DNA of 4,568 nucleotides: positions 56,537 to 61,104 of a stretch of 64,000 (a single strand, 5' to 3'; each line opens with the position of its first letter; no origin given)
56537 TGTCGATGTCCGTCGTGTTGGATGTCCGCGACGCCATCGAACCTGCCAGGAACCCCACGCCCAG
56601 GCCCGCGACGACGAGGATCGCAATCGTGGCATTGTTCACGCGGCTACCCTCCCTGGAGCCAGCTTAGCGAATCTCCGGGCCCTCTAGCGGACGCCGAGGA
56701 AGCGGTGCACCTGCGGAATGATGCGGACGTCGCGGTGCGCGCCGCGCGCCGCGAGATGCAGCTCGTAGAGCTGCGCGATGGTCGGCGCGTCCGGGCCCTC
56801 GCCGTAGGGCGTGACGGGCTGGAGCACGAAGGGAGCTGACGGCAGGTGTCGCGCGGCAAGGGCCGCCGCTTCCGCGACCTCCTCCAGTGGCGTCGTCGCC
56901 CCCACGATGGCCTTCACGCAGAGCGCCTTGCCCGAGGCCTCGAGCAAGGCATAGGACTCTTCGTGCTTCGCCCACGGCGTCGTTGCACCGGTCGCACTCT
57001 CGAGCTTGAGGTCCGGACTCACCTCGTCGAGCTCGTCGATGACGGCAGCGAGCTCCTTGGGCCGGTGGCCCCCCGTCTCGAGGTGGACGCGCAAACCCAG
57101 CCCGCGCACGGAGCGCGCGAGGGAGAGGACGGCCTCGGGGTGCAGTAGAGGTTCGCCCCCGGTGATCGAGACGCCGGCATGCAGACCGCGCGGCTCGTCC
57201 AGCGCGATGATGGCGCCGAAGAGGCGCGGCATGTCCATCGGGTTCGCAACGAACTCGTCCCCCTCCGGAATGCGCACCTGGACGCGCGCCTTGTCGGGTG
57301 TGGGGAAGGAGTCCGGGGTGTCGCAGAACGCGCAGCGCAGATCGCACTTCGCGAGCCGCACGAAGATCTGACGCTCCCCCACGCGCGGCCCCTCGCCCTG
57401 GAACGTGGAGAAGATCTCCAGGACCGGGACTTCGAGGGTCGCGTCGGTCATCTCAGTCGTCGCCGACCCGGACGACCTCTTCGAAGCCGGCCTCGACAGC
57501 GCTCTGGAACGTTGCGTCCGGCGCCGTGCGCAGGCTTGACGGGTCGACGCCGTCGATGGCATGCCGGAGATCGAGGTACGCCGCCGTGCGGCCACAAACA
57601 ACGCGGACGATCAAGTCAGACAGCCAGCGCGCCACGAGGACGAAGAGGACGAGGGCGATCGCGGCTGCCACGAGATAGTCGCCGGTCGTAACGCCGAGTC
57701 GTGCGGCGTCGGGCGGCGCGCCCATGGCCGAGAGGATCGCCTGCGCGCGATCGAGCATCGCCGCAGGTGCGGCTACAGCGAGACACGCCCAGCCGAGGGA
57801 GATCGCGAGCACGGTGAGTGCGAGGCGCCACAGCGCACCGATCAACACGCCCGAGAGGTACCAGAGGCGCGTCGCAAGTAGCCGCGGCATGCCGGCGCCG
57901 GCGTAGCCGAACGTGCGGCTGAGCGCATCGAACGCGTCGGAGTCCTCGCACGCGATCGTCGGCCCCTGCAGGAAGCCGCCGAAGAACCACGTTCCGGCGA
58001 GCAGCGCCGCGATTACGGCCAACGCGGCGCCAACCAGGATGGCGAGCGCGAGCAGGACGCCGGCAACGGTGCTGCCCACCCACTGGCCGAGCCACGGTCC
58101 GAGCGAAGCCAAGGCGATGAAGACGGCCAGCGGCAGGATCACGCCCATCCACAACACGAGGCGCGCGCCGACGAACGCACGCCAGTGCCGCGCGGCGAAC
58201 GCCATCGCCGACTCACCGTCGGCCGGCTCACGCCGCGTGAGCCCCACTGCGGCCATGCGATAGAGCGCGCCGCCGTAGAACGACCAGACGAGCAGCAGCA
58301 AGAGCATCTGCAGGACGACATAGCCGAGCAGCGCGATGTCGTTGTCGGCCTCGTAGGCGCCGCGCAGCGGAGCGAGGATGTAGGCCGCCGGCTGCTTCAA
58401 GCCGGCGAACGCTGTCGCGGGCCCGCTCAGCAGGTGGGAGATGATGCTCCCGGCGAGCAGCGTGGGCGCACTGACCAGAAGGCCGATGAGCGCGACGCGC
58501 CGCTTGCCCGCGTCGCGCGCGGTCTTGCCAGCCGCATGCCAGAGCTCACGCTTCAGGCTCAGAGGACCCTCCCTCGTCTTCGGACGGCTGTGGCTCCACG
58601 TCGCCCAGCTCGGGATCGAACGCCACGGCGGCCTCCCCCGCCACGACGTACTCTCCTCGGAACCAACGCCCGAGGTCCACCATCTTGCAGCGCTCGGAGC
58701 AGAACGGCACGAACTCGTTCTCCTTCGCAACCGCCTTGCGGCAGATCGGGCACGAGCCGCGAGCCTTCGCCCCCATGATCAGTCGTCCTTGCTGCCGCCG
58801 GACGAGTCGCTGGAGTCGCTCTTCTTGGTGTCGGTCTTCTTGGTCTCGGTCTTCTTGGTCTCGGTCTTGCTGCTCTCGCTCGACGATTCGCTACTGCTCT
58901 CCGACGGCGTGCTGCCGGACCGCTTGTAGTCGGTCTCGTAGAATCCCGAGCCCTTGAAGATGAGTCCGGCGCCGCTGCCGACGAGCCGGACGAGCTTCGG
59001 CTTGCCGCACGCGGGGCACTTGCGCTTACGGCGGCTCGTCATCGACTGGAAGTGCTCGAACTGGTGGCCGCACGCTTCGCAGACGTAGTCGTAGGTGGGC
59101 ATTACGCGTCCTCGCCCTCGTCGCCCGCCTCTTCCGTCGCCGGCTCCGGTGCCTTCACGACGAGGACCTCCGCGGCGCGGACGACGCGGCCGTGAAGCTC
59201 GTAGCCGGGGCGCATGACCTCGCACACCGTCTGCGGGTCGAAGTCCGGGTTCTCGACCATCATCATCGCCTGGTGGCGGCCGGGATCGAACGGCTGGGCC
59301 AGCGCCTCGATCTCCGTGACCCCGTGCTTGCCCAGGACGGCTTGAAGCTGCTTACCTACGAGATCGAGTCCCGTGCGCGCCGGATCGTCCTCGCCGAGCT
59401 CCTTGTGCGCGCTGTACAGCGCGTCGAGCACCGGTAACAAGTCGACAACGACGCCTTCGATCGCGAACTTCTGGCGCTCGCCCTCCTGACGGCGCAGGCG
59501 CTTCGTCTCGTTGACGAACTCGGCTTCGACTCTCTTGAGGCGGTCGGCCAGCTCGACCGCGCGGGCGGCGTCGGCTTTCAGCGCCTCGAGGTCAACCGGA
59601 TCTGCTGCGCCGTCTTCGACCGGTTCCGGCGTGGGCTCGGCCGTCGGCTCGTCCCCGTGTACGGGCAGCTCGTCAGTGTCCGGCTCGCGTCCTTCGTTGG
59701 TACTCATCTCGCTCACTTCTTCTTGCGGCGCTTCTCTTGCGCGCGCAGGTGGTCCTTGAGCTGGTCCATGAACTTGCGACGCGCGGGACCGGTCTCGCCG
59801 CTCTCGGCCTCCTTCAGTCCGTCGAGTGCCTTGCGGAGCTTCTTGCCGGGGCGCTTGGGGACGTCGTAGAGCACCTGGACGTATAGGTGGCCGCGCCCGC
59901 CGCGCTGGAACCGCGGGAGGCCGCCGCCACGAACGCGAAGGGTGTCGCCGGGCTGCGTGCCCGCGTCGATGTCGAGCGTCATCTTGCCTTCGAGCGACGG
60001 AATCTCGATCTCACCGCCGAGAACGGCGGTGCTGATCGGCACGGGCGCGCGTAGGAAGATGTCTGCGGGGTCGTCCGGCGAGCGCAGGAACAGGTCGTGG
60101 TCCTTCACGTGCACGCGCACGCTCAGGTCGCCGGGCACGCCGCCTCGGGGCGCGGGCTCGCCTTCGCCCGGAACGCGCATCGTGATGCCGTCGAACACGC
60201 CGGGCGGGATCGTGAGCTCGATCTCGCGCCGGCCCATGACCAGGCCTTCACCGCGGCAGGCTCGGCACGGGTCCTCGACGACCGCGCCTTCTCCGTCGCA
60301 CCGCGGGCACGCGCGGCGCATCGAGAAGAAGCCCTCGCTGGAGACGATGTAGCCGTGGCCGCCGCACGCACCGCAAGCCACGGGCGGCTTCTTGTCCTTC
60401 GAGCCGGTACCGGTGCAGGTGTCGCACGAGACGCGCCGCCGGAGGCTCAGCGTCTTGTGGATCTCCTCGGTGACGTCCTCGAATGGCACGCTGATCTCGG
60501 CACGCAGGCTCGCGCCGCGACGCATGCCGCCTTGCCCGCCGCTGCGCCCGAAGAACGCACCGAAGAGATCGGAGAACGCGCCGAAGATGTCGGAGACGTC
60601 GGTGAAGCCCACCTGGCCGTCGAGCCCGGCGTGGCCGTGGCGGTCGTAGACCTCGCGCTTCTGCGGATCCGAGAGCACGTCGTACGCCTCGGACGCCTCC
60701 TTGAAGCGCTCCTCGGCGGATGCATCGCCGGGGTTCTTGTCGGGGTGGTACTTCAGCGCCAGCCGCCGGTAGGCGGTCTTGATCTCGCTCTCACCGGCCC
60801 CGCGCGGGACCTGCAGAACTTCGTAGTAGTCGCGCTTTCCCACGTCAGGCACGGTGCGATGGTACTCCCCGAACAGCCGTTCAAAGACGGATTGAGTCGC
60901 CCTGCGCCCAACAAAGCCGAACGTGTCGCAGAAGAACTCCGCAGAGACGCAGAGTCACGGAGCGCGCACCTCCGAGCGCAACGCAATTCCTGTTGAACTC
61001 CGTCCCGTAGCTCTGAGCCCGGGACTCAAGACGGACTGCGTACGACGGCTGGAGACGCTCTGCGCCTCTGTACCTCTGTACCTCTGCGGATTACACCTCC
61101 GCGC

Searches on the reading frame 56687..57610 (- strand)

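Call 69: search_protein_families(library=pfam, proteins=[window:56687-57610:-], max_evalue=0.0001)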
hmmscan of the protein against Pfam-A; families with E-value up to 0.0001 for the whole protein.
window:56687-57610:- (308 aa): 2 families
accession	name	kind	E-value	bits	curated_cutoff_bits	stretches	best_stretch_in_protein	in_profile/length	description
PF04055.27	Radical_SAM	-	4.8e-11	43.6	29.5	1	88-257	6-142/166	Radical SAM superfamily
PF13353.11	Fer4_12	-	3.9e-05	24.4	22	1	71-187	2-97/137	4Fe-4S single cluster domain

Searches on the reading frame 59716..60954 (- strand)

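Call 69: search_protein_families(library=pfam, proteins=[window:59716-60954:-], max_evalue=0.0001)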
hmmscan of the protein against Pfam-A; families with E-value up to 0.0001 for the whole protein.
window:59716-60954:- (413 aa): 4 families
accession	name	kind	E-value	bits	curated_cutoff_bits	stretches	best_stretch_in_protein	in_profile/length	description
PF01556.23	DnaJ_C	-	4.4e-36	124.7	26.6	1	150-366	1-152/152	DnaJ C terminal domain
PF00226.36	DnaJ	-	1.3e-28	99.3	27.8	1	42-104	1-63/63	DnaJ domain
PF00684.25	DnaJ_CXXCXGXG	-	4.9e-14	52.8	32.7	1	177-237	1-65/65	DnaJ central domain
PF15777.11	Anti-TRAP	-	2.3e-05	24.8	32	0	175-208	11-47/59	Tryptophan RNA-binding attenuator protein inhibitory protein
